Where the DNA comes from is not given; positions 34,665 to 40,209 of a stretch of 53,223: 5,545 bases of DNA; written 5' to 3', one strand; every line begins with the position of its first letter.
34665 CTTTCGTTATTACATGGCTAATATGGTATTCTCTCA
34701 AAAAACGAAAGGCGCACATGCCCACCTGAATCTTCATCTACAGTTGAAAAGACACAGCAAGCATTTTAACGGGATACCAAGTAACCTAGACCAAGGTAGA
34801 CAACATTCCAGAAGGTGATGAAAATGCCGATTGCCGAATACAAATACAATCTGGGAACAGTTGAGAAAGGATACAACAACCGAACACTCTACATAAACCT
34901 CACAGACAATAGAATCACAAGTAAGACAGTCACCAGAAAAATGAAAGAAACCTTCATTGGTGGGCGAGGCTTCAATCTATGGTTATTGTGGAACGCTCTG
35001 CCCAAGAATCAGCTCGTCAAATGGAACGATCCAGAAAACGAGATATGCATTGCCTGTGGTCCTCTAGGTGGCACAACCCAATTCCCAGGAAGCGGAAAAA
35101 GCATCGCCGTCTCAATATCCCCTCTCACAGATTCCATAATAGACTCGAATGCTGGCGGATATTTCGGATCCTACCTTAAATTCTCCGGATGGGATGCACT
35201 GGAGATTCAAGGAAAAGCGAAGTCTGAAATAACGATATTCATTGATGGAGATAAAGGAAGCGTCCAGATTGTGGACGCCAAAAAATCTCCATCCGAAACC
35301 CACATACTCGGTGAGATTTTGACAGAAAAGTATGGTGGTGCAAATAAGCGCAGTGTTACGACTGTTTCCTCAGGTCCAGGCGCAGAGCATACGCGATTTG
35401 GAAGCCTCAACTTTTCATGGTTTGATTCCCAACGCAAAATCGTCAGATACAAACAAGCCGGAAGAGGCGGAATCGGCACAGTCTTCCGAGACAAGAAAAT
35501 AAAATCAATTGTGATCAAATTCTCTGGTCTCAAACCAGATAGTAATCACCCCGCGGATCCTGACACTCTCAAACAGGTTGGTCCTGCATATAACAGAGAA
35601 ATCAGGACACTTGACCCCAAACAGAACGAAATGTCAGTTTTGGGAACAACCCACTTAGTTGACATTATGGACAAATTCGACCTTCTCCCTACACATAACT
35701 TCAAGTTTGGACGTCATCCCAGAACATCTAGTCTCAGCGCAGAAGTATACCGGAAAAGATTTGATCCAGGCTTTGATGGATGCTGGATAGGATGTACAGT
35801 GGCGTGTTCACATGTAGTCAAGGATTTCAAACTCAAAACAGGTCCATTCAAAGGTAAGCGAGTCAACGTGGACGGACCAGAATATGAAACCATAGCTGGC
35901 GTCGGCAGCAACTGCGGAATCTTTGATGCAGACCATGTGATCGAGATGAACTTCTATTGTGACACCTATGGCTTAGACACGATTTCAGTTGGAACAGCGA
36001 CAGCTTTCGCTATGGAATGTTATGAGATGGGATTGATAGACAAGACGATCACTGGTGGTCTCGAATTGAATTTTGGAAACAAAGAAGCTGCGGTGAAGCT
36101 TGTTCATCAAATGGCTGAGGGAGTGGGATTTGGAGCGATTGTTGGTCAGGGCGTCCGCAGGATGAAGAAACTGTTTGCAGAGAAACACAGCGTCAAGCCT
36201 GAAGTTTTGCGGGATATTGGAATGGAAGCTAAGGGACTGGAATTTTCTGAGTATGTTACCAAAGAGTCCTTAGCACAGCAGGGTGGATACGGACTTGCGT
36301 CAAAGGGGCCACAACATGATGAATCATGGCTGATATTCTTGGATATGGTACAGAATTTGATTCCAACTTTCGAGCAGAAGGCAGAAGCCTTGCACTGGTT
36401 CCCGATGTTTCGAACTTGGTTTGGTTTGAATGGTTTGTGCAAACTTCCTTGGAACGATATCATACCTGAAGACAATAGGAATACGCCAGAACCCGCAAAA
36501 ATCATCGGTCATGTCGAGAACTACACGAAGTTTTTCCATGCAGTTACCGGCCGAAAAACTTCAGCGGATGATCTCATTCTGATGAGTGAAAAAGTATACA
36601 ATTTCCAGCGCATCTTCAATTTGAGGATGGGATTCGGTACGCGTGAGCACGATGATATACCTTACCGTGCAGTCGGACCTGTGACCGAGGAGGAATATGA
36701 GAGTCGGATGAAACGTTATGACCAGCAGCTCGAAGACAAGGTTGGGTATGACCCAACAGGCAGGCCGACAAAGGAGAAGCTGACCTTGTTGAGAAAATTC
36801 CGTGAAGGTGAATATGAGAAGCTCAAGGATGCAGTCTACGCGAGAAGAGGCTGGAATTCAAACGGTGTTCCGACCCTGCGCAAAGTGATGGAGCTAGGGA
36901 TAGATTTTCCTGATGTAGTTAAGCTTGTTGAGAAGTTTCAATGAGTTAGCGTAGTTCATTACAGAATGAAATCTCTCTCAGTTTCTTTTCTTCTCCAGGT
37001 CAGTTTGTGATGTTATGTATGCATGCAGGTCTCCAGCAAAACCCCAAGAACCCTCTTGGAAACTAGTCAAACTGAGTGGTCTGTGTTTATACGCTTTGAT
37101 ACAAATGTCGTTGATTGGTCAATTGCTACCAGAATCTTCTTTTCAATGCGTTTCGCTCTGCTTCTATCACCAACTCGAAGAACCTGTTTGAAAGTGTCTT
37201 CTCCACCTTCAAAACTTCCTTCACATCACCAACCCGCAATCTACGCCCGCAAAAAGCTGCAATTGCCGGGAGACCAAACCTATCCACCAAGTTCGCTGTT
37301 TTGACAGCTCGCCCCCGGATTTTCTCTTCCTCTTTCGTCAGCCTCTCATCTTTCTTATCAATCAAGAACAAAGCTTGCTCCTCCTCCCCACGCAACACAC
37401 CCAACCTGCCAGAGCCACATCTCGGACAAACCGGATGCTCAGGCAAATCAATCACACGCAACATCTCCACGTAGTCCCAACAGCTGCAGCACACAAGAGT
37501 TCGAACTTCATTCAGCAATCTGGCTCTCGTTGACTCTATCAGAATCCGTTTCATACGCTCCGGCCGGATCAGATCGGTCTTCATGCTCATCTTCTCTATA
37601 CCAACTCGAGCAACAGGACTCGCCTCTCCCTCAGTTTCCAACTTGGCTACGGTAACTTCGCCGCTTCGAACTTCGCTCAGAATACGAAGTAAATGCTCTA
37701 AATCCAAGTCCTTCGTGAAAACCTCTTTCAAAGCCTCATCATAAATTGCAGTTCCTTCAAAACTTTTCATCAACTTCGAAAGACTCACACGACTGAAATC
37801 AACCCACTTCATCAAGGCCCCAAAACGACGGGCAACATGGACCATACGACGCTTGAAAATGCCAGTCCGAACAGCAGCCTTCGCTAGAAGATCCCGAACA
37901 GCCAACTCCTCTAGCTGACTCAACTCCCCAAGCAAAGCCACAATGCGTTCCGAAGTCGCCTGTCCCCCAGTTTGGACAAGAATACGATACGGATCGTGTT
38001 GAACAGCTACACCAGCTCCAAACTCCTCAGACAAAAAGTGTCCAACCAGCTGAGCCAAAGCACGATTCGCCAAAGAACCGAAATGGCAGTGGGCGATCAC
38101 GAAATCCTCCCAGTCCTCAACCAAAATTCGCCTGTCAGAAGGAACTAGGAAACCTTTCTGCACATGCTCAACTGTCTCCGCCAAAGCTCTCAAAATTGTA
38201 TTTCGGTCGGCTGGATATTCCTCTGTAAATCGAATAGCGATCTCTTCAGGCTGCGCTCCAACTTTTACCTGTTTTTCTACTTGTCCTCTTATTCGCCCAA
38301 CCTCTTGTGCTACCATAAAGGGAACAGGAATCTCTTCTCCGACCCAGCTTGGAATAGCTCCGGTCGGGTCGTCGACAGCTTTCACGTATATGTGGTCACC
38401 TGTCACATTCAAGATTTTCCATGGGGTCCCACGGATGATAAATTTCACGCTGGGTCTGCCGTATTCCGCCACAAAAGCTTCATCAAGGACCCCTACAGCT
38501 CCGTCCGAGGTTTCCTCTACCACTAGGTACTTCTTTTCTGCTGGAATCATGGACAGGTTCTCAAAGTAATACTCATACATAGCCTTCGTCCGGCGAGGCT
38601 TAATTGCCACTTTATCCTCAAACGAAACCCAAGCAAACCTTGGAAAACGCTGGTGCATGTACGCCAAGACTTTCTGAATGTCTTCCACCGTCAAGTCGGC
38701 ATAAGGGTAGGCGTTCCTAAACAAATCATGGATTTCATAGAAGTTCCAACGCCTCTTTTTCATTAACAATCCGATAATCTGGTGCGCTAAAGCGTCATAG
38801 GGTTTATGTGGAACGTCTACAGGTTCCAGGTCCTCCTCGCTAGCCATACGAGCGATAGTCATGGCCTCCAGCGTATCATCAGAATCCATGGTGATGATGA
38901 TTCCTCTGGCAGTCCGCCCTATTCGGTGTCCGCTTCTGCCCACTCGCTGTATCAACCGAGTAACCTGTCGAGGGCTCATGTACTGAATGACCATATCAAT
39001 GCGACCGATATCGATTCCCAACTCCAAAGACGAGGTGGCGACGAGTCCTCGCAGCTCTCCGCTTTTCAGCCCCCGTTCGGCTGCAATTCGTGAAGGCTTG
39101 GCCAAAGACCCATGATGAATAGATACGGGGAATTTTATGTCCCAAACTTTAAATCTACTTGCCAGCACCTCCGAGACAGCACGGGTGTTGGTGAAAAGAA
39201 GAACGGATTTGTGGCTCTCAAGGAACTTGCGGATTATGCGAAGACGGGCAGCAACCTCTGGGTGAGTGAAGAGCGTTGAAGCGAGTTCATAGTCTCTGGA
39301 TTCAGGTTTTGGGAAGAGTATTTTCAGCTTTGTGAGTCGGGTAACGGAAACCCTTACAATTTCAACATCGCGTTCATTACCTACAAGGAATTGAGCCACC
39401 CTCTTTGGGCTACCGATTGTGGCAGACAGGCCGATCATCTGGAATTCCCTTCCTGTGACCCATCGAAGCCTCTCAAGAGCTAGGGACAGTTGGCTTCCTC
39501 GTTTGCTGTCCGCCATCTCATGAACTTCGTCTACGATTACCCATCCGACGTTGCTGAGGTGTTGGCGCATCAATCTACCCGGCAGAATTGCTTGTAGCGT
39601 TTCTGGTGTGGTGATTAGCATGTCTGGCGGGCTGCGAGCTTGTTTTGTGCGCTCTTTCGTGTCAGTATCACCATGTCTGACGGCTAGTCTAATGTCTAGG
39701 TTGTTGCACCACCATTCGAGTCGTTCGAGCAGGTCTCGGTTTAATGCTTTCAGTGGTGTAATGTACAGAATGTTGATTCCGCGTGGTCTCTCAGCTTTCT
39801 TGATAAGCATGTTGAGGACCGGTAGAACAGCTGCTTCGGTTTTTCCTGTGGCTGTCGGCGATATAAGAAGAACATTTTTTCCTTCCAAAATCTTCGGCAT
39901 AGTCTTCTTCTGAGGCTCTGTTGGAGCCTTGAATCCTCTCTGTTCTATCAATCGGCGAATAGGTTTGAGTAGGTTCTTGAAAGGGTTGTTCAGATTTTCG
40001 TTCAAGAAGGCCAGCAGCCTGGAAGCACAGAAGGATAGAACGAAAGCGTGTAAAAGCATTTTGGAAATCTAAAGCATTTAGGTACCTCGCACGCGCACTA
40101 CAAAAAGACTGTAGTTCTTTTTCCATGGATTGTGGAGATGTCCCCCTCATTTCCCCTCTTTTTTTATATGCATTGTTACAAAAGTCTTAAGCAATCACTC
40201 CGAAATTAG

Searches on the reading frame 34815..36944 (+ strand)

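Call 11: search_protein_families(library=pfam, proteins=[window:34815-36944:+], max_evalue=0.01)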
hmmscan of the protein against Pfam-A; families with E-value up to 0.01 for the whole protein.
window:34815-36944:+ (709 aa): 2 families
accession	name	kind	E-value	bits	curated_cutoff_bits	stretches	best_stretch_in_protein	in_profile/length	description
PF01314.23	AFOR_C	-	2.9e-105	353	27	2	258-658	5-382/385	Aldehyde ferredoxin oxidoreductase, domains 2 & 3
PF02730.20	AFOR_N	-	7.1e-48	163.4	29.8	1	23-235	2-197/199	Aldehyde ferredoxin oxidoreductase, N-terminal domain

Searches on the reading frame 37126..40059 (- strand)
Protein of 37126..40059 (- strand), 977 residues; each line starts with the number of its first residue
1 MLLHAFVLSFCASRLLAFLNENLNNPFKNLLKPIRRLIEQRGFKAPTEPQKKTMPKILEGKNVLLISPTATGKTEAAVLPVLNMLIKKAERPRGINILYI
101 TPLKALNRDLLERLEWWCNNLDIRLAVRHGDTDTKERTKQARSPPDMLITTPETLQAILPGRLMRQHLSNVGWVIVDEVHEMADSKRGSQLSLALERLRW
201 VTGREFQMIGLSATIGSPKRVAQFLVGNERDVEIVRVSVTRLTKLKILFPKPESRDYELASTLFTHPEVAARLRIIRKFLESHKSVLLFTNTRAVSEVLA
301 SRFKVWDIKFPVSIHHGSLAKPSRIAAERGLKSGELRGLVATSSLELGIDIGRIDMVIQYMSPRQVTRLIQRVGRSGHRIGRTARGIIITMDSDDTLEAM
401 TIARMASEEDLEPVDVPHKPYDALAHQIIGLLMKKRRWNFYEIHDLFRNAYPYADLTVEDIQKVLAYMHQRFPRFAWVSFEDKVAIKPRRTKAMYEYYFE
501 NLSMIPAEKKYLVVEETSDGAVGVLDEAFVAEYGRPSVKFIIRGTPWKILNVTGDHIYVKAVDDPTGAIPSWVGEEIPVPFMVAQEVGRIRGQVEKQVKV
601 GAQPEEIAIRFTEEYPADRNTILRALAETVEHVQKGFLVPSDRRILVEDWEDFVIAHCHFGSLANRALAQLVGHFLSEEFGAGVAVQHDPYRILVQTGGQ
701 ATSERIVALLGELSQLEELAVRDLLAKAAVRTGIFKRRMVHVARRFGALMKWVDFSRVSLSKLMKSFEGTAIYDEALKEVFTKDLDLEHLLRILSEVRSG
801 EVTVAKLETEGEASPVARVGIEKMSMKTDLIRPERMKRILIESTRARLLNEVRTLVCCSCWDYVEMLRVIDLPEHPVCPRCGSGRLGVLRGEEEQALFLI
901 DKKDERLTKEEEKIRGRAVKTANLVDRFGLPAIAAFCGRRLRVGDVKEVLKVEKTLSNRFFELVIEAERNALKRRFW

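Call 10: search_protein_families(library=pfam, proteins=[window:37126-40059:-], max_evalue=0.01)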
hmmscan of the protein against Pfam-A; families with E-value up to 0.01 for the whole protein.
window:37126-40059:- (977 aa): 5 families
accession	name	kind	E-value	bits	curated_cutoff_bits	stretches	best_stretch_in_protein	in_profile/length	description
PF00270.35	DEAD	-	1.6e-38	132.5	26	1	47-216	1-161/167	DEAD/DEAH box helicase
PF08494.16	DEAD_assoc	-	5.3e-33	114.9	23.5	1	639-817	1-191/191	DEAD/H associated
PF00271.37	Helicase_C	-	9.2e-19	68.2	23.5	1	273-377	3-107/110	Helicase conserved C-terminal domain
PF19306.5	WH_Lhr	-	7e-14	52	27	1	407-563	4-162/168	Large helicase-related protein, winged helix domain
PF04851.21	ResIII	-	9e-08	32.6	22.5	1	50-215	8-162/164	Type III restriction enzyme, res subunit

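Call 36: find_homologous_proteins(query=window:37126-40059:-, max_evalue=1e-50)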
Query window:37126-40059:- (977 aa): 7990 proteins with E <= 1e-50 among 8000 candidates; the best 120 are listed.
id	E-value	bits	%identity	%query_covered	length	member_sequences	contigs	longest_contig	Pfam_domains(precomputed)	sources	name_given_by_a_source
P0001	0.0e+0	2146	100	98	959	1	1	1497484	PF00270.36,PF00271.38,PF19306.6,PF08494.17,PF04851.22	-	-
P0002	0.0e+0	1895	86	98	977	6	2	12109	PF00270.36,PF00271.38,PF19306.6,PF08494.17,PF04851.22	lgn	-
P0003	0.0e+0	1894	87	99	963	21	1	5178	PF00270.36,PF00271.38,PF19306.6,PF08494.17,PF04851.22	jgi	-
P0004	0.0e+0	1882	86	99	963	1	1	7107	PF00270.36,PF00271.38,PF19306.6,PF08494.17,PF04851.22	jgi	-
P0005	0.0e+0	1880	86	99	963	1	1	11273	PF00270.36,PF00271.38,PF19306.6,PF08494.17,PF04851.22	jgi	-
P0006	0.0e+0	1880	86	99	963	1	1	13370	PF00270.36,PF00271.38,PF19306.6,PF08494.17,PF04851.22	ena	-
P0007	0.0e+0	1873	86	98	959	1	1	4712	PF00270.36,PF00271.38,PF19306.6,PF08494.17,PF04851.22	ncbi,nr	ncbi:DEAD/DEAH box helicase [Candidatus Bathyarchaeota archaeon]|nr:MAG: DEAD/DEAH box helicase [Can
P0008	0.0e+0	1817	86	95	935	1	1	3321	PF00270.36,PF00271.38,PF19306.6,PF08494.17,PF04851.22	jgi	-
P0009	0.0e+0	1779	81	100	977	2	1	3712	PF00270.36,PF00271.38,PF19306.6,PF08494.17,PF04851.22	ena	-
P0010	0.0e+0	1734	86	91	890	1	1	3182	PF00270.36,PF00271.38,PF19306.6,PF08494.17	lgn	-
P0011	0.0e+0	1734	86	91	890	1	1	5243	PF00270.36,PF00271.38,PF19306.6,PF08494.17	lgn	-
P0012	0.0e+0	1709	78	98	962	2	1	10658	PF00270.36,PF00271.38,PF19306.6,PF08494.17,PF04851.22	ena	-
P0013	0.0e+0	1696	78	97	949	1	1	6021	PF00270.36,PF00271.38,PF19306.6,PF08494.17,PF04851.22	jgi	-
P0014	0.0e+0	1692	77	98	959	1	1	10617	PF00270.36,PF00271.38,PF19306.6,PF08494.17,PF04851.22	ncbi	ncbi:MAG: DEAD/DEAH box helicase [Candidatus Bathyarchaeia archaeon]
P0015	0.0e+0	1690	77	98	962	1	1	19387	PF00270.36,PF00271.38,PF19306.6,PF08494.17,PF04851.22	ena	-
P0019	0.0e+0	1672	76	98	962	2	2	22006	PF00270.36,PF00271.38,PF19306.6,PF08494.17,PF04851.22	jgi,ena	-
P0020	0.0e+0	1665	75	99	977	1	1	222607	PF00270.36,PF00271.38,PF19306.6,PF08494.17,PF04851.22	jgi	-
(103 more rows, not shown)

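Call 37: find_encoding_contigs(protein=P0002, flank=10000, max_places=4)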
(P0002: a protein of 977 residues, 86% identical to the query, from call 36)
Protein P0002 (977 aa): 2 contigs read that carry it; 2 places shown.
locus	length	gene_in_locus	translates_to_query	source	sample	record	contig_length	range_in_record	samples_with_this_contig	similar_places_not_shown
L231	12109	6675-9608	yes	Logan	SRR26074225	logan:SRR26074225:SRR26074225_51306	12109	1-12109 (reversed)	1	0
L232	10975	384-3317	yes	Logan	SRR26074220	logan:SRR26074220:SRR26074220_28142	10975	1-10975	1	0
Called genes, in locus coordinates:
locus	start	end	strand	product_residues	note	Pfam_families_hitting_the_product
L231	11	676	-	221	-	PF04055:Radical_SAM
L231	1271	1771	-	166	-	PF13527:Acetyltransf_9 (weak), PF00583:Acetyltransf_1, PF13673:Acetyltransf_10, PF13508:Acetyltransf_7, PF08445:FR47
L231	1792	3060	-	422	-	PF09861:Lar_N, PF21113:LarA_C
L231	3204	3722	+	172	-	PF01965:DJ-1_PfpI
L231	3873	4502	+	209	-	PF00156:Pribosyltran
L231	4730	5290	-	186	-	PF00352:TBP, PF11858:DUF3378 (faint), PF00352:TBP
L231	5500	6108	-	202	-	PF10502:Peptidase_S26 (weak)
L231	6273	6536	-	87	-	-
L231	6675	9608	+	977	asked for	PF00270:DEAD, PF04851:ResIII, PF00271:Helicase_C, PF19306:WHD_Lhr, PF08494:DEAD_assoc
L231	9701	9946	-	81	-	-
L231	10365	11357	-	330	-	-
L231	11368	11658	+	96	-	-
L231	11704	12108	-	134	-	?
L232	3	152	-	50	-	?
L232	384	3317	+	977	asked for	PF00270:DEAD, PF04851:ResIII, PF00271:Helicase_C, PF19306:WHD_Lhr, PF08494:DEAD_assoc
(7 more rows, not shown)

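Call 38: find_encoding_contigs(protein=P0006, flank=10000, max_places=4)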
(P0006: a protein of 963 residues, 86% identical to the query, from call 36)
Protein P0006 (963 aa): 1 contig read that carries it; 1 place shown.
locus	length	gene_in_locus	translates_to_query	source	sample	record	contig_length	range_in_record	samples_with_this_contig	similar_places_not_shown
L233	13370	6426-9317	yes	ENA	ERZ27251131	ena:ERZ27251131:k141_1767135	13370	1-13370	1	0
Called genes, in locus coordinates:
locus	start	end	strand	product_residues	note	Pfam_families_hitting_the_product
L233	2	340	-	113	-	?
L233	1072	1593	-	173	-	PF13527:Acetyltransf_9, PF00583:Acetyltransf_1, PF13673:Acetyltransf_10, PF13508:Acetyltransf_7, PF08445:FR47 (weak)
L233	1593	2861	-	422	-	PF09861:Lar_N, PF21113:LarA_C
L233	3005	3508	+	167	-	PF01965:DJ-1_PfpI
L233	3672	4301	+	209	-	PF00156:Pribosyltran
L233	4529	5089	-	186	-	PF00352:TBP, PF11858:DUF3378 (faint), PF00352:TBP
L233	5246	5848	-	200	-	PF10502:Peptidase_S26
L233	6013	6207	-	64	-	-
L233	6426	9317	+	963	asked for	PF04851:ResIII, PF00270:DEAD, PF00271:Helicase_C, PF19306:WHD_Lhr, PF08494:DEAD_assoc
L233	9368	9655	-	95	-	-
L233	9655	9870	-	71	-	-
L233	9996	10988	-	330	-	-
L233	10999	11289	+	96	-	-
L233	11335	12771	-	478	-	PF07992:Pyr_redox_2, PF13434:Lys_Orn_oxgnase (faint), PF13738:Pyr_redox_3, PF00070:Pyr_redox, PF02852:Pyr_redox_dim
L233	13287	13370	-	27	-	?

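Call 43: find_encoding_contigs(protein=P0020, flank=10000, max_places=3)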
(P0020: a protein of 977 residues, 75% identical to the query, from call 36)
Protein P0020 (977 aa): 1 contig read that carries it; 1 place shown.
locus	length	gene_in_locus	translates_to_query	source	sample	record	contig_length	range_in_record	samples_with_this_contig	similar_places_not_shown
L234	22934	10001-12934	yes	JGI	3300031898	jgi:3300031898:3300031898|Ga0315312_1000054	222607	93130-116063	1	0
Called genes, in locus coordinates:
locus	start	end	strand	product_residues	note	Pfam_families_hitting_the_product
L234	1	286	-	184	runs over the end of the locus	-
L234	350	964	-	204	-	-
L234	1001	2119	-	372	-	PF05559:DUF763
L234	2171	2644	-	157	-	PF01467:CTP_transf_like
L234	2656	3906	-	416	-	PF02441:Flavoprotein, PF04127:DFP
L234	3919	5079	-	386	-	PF00282:Pyridoxal_deC, PF00155:Aminotran_1_2, PF01041:DegT_DnrJ_EryC1, PF01212:Beta_elim_lyase (weak), PF00266:Aminotran_5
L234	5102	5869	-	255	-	PF02548:Pantoate_transf, PF13714:PEP_mutase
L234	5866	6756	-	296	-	PF02558:ApbA, PF08546:ApbA_C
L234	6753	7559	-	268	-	PF02006:PPS_PS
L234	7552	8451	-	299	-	PF22700:MVD-like_N (weak), PF00288:GHMP_kinases_N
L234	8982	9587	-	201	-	-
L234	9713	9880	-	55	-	-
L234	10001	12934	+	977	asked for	PF00270:DEAD, PF04851:ResIII (weak), PF00271:Helicase_C, PF19306:WHD_Lhr, PF08494:DEAD_assoc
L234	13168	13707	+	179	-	PF01135:PCMT (weak), PF08123:DOT1, PF00398:RrnaAD (weak), PF02353:CMAS (weak), PF13847:Methyltransf_31 (weak), PF13649:Methyltransf_25 (weak)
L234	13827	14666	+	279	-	-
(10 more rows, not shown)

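Call 44: find_encoding_contigs(protein=P0019, flank=10000, max_places=3)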
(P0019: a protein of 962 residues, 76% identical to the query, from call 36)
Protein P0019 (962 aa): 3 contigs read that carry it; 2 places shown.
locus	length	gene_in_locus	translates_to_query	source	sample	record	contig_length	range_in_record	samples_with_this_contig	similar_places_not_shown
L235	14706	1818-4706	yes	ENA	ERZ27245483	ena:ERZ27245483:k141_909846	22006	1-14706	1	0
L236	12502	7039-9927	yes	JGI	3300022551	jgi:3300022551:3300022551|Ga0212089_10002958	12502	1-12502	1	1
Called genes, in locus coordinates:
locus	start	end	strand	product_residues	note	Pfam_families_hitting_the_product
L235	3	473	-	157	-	?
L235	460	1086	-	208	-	PF10502:Peptidase_S26 (faint)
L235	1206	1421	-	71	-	PF11520:Cren7 (faint)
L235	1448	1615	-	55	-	-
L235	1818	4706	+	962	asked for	PF04851:ResIII, PF00270:DEAD, PF00271:Helicase_C, PF19306:WHD_Lhr, PF08494:DEAD_assoc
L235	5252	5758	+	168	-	PF08123:DOT1 (weak), PF02353:CMAS, PF13847:Methyltransf_31 (weak), PF13649:Methyltransf_25 (weak)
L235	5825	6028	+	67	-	-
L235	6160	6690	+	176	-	PF03692:CxxCxxCC (weak)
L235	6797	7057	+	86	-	-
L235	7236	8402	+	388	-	PF02540:NAD_synthase (faint), PF01171:ATP_bind_3, PF00958:GMP_synt_C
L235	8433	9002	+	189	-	PF00117:GATase, PF07722:Peptidase_C26 (faint)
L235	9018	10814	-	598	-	PF04675:DNA_ligase_A_N, PF01068:DNA_ligase_A_M, PF04679:DNA_ligase_A_C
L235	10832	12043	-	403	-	PF06745:ATPase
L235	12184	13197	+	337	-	-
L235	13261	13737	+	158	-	-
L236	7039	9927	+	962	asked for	PF04851:ResIII, PF00270:DEAD, PF00271:Helicase_C, PF19306:WHD_Lhr, PF08494:DEAD_assoc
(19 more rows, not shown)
